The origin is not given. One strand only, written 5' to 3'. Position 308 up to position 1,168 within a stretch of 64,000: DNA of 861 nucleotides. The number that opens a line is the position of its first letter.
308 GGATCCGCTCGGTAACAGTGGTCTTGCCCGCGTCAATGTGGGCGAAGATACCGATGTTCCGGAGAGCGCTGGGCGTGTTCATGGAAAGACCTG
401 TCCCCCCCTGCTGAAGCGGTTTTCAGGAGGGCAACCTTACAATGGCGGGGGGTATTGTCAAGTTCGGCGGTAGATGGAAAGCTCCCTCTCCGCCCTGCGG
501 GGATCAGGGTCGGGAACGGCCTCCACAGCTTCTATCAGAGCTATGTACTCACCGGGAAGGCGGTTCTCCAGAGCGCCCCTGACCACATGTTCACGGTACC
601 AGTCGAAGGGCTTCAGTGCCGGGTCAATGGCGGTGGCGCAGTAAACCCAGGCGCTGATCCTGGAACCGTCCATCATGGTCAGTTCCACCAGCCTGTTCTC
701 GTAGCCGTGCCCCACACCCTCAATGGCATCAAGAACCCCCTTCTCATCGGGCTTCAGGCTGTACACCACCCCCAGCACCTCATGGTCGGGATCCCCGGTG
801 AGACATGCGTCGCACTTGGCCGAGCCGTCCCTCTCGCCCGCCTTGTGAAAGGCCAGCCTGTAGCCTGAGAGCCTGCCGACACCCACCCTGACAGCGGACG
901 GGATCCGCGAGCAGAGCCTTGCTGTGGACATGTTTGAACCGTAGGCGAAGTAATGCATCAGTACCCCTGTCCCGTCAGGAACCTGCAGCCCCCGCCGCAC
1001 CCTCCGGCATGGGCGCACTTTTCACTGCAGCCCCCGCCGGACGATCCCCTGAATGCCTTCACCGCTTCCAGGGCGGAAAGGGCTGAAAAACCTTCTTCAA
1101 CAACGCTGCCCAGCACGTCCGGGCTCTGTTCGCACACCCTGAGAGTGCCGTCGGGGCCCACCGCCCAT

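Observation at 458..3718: Compact five-gene operon built around a small radical SAM/SPASM enzyme, with GGCT-like, FMN-reductase, DOMON-like and unknown partners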

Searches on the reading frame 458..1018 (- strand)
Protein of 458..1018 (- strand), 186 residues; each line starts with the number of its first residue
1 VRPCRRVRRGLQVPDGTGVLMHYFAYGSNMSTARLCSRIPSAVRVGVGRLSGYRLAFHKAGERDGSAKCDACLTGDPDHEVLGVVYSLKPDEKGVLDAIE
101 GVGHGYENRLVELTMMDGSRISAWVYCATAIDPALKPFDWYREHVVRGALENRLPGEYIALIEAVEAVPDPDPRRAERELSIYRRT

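Call 3: search_protein_families(library=pfam, proteins=[window:458-1018:-], max_evalue=0.01)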
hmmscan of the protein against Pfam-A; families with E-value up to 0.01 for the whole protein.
window:458-1018:- (186 aa): 2 families
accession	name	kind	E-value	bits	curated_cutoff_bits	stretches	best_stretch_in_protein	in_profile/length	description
PF13772.11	AIG2_2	-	1.1e-12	48.7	27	1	80-160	1-81/83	AIG2-like family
PF06094.17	GGACT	-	1.2e-11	45.7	22.8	1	23-130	1-104/120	Gamma-glutamyl cyclotransferase, AIG2-like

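Call 4: search_protein_families(library=ncbifam, proteins=[window:458-1018:-], max_evalue=0.01)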
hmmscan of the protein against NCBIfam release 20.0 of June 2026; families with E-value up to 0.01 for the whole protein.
window:458-1018:- (186 aa): 0 families

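Call 80: search_protein_families(library=padloc, proteins=[window:458-958:-], max_evalue=0.001)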
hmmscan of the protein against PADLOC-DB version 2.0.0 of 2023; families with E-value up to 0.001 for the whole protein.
window:458-958:- (166 aa): 0 families
